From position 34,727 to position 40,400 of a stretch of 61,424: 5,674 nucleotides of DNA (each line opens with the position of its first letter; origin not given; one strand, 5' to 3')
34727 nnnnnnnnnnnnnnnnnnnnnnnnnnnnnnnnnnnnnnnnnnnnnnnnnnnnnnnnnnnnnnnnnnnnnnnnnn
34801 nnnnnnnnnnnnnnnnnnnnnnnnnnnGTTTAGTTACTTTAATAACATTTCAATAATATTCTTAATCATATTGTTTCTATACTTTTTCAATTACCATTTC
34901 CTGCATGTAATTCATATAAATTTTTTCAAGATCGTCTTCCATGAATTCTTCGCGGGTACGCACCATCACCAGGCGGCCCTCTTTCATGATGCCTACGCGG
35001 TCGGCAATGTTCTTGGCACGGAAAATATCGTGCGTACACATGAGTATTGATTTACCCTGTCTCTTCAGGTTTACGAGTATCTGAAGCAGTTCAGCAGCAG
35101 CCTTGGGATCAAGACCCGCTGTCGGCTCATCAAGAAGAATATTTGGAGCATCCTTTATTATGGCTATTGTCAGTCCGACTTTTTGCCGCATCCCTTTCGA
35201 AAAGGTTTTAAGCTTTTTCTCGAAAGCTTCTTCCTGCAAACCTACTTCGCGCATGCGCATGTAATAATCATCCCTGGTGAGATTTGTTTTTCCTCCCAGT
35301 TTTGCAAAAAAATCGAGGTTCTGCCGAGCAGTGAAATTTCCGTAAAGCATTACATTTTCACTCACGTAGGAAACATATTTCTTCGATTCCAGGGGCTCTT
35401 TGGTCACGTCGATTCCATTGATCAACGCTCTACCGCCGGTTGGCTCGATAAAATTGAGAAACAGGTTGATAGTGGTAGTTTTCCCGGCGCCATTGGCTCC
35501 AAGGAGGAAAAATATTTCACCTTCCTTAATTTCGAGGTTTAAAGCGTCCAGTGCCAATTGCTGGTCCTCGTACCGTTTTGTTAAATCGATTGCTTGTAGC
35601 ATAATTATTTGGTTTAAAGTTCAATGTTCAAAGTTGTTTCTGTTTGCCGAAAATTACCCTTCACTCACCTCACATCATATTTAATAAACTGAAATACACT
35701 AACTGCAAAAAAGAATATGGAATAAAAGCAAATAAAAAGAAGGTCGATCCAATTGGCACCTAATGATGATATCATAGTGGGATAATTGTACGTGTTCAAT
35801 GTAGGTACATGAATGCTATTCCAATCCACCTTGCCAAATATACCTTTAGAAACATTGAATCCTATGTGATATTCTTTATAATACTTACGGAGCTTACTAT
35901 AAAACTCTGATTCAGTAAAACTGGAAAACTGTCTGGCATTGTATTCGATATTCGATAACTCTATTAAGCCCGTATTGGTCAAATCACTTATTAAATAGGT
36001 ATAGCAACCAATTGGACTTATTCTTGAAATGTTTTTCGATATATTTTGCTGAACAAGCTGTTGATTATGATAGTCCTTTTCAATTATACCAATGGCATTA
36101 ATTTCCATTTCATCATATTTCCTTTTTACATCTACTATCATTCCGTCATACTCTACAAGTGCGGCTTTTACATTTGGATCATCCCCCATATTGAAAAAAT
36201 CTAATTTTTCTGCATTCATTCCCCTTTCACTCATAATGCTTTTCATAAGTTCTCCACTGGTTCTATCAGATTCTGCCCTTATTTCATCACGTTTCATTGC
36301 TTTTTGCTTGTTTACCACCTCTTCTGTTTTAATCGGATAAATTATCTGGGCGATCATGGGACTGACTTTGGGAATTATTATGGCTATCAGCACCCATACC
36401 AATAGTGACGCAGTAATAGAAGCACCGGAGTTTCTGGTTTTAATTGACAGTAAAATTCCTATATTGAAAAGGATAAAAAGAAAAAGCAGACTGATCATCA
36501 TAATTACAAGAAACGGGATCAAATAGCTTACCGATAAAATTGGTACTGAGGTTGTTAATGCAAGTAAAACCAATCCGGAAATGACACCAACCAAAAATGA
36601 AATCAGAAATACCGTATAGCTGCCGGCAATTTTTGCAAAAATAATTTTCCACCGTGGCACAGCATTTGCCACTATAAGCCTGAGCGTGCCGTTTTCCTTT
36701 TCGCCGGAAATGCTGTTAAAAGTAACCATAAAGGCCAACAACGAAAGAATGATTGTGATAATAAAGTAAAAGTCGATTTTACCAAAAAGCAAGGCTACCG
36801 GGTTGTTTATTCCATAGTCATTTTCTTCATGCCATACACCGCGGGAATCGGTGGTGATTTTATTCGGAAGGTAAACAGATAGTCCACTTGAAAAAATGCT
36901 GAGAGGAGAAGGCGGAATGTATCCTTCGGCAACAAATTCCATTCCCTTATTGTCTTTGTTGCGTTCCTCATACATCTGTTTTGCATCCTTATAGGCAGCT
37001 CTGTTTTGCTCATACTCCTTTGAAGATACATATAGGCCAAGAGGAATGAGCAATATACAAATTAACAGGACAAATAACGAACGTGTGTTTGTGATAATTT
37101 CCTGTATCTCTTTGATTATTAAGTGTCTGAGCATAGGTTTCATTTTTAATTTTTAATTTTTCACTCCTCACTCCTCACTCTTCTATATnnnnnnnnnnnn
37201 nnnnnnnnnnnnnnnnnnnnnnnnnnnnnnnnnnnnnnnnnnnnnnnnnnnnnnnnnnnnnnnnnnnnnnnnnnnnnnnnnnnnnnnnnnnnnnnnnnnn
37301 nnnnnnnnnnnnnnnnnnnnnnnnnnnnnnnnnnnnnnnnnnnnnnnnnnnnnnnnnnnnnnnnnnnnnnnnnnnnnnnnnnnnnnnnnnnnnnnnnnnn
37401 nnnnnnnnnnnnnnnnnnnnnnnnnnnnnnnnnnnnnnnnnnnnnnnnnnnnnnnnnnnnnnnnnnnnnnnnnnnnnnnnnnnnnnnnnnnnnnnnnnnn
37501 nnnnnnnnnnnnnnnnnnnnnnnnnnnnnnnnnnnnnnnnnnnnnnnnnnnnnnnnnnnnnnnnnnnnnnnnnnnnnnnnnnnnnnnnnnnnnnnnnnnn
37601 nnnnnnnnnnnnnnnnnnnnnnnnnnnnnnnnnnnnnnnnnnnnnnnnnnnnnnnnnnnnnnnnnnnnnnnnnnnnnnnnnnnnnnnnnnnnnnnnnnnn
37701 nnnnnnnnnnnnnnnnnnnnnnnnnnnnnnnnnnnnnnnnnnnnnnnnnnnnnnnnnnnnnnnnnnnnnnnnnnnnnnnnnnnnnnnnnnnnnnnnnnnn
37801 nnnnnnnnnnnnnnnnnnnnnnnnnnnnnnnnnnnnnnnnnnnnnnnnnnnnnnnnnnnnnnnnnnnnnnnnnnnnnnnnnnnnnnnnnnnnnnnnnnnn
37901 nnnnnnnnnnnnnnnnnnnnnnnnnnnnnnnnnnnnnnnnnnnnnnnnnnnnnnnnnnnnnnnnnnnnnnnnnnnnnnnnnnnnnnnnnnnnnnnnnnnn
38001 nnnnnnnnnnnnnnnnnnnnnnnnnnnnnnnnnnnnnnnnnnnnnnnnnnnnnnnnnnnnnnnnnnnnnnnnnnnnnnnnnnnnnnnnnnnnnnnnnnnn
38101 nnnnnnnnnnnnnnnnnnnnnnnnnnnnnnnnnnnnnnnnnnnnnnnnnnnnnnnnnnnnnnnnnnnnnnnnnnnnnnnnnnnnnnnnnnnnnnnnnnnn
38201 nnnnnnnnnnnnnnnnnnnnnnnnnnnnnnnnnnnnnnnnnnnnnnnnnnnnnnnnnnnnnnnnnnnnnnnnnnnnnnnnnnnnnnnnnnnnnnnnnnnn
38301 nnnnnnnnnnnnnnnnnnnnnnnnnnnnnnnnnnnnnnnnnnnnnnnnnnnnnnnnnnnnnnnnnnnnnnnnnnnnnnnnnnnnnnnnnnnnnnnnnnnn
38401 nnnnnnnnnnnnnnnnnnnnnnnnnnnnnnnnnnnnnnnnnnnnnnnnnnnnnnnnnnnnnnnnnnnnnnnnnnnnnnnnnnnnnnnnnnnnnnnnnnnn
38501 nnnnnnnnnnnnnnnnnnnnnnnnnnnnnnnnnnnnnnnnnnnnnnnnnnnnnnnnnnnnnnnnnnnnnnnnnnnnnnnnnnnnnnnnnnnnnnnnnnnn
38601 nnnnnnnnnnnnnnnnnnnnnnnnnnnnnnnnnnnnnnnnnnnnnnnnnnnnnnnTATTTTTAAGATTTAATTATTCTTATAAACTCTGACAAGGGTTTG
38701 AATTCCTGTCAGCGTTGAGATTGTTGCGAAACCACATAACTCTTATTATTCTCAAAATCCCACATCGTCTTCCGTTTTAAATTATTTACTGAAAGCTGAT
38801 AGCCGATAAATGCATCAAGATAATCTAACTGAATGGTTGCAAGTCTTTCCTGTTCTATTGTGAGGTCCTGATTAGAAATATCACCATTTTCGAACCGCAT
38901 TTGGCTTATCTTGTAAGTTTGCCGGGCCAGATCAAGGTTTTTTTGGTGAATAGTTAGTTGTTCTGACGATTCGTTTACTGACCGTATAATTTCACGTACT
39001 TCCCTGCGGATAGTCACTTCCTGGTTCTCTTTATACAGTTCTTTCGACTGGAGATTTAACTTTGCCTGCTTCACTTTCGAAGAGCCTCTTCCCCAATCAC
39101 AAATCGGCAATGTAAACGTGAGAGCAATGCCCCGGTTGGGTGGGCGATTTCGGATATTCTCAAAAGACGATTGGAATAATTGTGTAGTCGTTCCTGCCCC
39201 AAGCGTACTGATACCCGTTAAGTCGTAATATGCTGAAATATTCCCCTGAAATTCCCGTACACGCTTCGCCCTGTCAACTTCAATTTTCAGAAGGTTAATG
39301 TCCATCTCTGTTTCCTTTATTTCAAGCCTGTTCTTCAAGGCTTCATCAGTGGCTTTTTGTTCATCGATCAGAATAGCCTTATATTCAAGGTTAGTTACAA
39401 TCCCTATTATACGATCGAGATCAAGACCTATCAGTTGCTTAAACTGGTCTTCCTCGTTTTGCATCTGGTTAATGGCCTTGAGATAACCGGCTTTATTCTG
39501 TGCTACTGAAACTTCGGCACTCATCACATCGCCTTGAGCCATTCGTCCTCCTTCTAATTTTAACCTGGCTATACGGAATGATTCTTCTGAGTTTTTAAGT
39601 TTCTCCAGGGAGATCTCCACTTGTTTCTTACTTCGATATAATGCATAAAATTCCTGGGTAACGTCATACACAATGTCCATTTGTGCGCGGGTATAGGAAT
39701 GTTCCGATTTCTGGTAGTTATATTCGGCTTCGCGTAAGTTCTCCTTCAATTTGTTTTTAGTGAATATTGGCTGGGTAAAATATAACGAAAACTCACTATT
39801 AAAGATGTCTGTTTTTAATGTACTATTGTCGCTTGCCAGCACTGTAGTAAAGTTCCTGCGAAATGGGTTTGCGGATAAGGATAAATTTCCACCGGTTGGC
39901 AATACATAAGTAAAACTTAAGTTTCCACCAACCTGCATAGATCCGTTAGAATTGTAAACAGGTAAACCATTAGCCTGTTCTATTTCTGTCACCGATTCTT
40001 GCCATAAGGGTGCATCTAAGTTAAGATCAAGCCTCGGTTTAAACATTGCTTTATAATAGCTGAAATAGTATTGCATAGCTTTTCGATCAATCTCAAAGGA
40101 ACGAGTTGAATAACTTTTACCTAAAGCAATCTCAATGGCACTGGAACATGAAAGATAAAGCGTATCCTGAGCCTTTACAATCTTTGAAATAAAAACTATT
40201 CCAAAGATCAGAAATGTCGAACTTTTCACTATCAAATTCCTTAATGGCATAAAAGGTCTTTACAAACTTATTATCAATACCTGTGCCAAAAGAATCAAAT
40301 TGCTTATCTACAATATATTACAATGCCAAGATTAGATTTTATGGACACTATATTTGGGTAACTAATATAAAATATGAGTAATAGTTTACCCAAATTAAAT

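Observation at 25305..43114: TolC-coupled ABC-2 exporter locus with seven permease paralogues, two ATPases and a dedicated sigma-54 two-component pair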

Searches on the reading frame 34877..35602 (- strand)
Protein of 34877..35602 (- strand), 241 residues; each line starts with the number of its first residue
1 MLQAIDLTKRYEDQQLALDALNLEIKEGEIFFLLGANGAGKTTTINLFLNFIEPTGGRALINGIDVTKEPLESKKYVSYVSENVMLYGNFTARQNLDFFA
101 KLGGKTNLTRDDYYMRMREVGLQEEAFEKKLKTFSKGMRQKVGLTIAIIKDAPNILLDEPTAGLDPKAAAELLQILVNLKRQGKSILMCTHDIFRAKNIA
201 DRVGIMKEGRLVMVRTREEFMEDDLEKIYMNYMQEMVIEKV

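Call 3: search_protein_families(library=pfam, proteins=[window:34877-35602:-], max_evalue=0.01)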
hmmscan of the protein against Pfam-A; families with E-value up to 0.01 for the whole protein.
window:34877-35602:- (241 aa): 6 families
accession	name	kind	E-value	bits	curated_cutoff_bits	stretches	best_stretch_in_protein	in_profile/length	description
PF00005.33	ABC_tran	-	7.5e-27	95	25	1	18-162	1-137/137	ABC transporter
PF13304.12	AAA_21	-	4.8e-13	50.3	27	1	133-193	237-300/304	AAA domain, putative AbiEii toxin, Type IV TA system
PF00448.28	SRP54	-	0.00038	20.6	22.7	0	30-66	3-39/196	SRP54-type protein, GTPase domain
PF13191.12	AAA_16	-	0.00085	20.3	32.6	1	13-67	9-63/167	AAA ATPase domain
PF13401.12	AAA_22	-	0.0032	18.2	27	1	29-191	6-124/130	AAA domain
PF02463.25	SMC_N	-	0.0076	16.1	40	0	145-191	152-198/220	RecF/RecN/SMC N terminal domain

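Call 5: search_protein_families(library=ncbifam, proteins=[window:34877-35602:-], max_evalue=0.001)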
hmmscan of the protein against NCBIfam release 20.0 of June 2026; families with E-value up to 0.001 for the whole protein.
window:34877-35602:- (241 aa): 189 families (the best 25 are shown)
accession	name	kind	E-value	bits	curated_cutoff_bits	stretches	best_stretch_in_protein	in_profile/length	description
TIGR01188.1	drrA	subfamily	2e-54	185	312.45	1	9-221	1-212/302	daunorubicin resistance ABC transporter, ATP-binding protein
TIGR03522.1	GldA_ABC_ATP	equivalog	7.8e-44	150.3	402.6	1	4-231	5-230/301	gliding motility-associated ABC transporter ATP-binding subunit GldA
NF033858.1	ABC2_perm_RbbA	equivalog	1.3e-42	145.8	1050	1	2-236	267-504/909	ribosome-associated ATPase/putative transporter RbbA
TIGR03740.1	galliderm_ABC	subfamily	5.5e-42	144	309.75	1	3-232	2-221/223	lantibiotic protection ABC transporter ATP-binding subunit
TIGR01186.1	proV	subfamily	1.3e-38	133.1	326.6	1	15-238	6-235/363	betaine/proline/choline family ABC transporter ATP-binding protein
NF010060.0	PRK13537.1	equivalog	4.4e-35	121.1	521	1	5-222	19-235/314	nodulation factor ABC transporter ATP-binding protein NodI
NF040840.2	tungstate_WtpC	equivalog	8e-35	120.7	440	1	1-224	1-222/347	tungstate ABC transporter ATP-binding protein WtpC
TIGR04406.1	LPS_export_lptB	equivalog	5.8e-34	117.4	240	1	2-228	2-231/239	LPS export ABC transporter ATP-binding protein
TIGR04521.1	ECF_ATPase_2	equivalog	1.3e-33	116.3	330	1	14-231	17-245/279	energy-coupling factor transporter ATPase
NF047565.1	PSM_export_PmtA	equivalog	1.8e-33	116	350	1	4-222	2-217/282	phenol-soluble modulin export ABC transporter ATP-binding protein PmtA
TIGR03864.1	PQQ_ABC_ATP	hypoth_equivalog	1.8e-32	112.7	302.25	1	3-227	3-230/236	ABC transporter, ATP-binding subunit, PQQ-dependent alcohol dehydrogenase system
TIGR02315.1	ABC_phnC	equivalog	5e-32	111.2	266.1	1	1-229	1-242/243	phosphonate ABC transporter ATP-binding protein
TIGR03608.1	L_ocin_972_ABC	subfamily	6.3e-32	110.7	254.85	1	6-202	3-202/206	putative bacteriocin export ABC transporter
TIGR02673.1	FtsE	equivalog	1.3e-30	106.6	264.85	1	1-209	1-213/214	cell division ATP-binding protein FtsE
NF010059.0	PRK13536.1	equivalog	1.8e-30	105.8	549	1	4-217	46-258/342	nodulation factor ABC transporter ATP-binding protein NodI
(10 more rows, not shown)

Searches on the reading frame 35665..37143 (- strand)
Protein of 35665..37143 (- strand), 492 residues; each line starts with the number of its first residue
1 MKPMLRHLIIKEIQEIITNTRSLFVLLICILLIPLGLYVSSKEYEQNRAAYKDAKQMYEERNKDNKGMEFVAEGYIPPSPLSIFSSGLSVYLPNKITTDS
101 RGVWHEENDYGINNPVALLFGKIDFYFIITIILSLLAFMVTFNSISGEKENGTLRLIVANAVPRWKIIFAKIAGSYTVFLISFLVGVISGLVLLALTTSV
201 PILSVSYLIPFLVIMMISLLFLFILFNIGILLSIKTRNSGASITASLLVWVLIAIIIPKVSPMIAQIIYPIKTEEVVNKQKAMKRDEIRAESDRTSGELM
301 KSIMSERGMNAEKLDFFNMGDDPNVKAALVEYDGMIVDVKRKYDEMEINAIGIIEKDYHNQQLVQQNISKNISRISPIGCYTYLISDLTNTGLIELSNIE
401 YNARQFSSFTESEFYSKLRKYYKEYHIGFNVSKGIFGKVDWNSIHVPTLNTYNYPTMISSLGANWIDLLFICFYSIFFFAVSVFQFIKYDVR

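Call 3: search_protein_families(library=pfam, proteins=[window:35665-37143:-], max_evalue=0.01)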
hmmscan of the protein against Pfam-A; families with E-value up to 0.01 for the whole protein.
window:35665-37143:- (492 aa): 3 families
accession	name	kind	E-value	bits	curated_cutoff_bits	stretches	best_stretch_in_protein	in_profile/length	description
PF12679.13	ABC2_membrane_2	-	2.4e-31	109.5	27.2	1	8-490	3-282/283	ABC-2 family transporter protein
PF12698.13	ABC2_membrane_3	-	9e-10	38.6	31.6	1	35-257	101-287/347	ABC-2 family transporter protein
PF08933.16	PrnB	-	0.0046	16.2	27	1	369-435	163-230/387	Monodechloroaminopyrrolnitrin synthase PrnB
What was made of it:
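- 35665..37143 (-): P1, a solo 'S-type' ABC-2 permease (492 aa). ABC2_membrane_2 109 bits (call 3).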

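Call 5: search_protein_families(library=ncbifam, proteins=[window:35665-37143:-], max_evalue=0.001)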
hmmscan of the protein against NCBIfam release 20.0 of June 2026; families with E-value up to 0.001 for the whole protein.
window:35665-37143:- (492 aa): 1 family
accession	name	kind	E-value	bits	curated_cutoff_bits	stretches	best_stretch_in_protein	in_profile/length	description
TIGR03518.1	ABC_perm_GldF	equivalog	2e-05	24.7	288.5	1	122-253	49-178/240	gliding motility-associated ABC transporter permease subunit GldF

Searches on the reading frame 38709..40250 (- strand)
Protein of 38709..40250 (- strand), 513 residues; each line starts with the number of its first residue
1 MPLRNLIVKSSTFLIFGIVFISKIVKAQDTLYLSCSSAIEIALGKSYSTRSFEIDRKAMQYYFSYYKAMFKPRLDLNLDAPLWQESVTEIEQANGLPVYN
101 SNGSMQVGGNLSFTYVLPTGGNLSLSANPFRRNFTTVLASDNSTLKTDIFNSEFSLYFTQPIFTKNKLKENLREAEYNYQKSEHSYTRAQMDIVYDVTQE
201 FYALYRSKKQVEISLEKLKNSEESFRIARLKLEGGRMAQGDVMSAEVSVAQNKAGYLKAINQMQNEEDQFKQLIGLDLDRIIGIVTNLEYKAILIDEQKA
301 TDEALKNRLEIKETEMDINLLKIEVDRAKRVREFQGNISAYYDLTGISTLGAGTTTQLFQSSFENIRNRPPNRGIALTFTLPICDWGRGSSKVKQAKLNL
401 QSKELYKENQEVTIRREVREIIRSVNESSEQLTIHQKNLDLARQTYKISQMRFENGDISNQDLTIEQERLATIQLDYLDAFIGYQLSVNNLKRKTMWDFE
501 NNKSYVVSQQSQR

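Call 3: search_protein_families(library=pfam, proteins=[window:38709-40250:-], max_evalue=0.01)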
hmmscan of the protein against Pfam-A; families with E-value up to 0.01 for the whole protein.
window:38709-40250:- (513 aa): 1 family
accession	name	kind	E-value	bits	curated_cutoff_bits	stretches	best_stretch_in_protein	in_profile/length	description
PF02321.23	OEP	-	1.3e-43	149.4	22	2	135-275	64-187/187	Outer membrane efflux protein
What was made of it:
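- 38709..40250 (-): TolC-family outer membrane factor, 513 aa, with a signal peptide and no lipobox cysteine. OEP 149 bits with two stretches (call 3).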

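Call 5: search_protein_families(library=ncbifam, proteins=[window:38709-40250:-], max_evalue=0.001)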
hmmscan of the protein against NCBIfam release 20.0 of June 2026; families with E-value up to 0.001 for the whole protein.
window:38709-40250:- (513 aa): 7 families
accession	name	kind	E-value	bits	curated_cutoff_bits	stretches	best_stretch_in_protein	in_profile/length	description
TIGR01844.1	type_I_sec_TolC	subfamily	1.5e-24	86.8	225.15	1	140-492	59-394/414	TolC family outer membrane protein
TIGR01845.1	outer_NodT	subfamily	9.9e-13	47.7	210.05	1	169-478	143-440/460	efflux transporter outer membrane subunit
NF033143.1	efflux_OM_AdeK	equivalog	6e-09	35.2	900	1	177-456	152-419/480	multidrug efflux RND transporter AdeIJK outer membrane channel subunit AdeK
NF052390.1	efflux_OMP_AbuO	equivalog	9.9e-09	34.4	700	1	151-492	99-427/447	multidrug efflux outer membrane protein AbuO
NF007002.0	PRK09465.1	equivalog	1e-08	34.2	495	1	147-430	83-358/460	outer membrane channel protein TolC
NF033142.1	efflux_OM_AdeC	exception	1.3e-05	24.1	975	1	171-459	145-422/465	multidrug efflux RND transporter AdeABC outer membrane channel subunit AdeC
NF007347.1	PRK09837.1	subfamily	0.00052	19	598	1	134-481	111-441/461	Cu(I)/Ag(I) efflux RND transporter outer membrane protein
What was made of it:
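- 38709..40250 (-): TIGR01844 scores 86.8 bits, below its cut-off of 225 (call 5).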
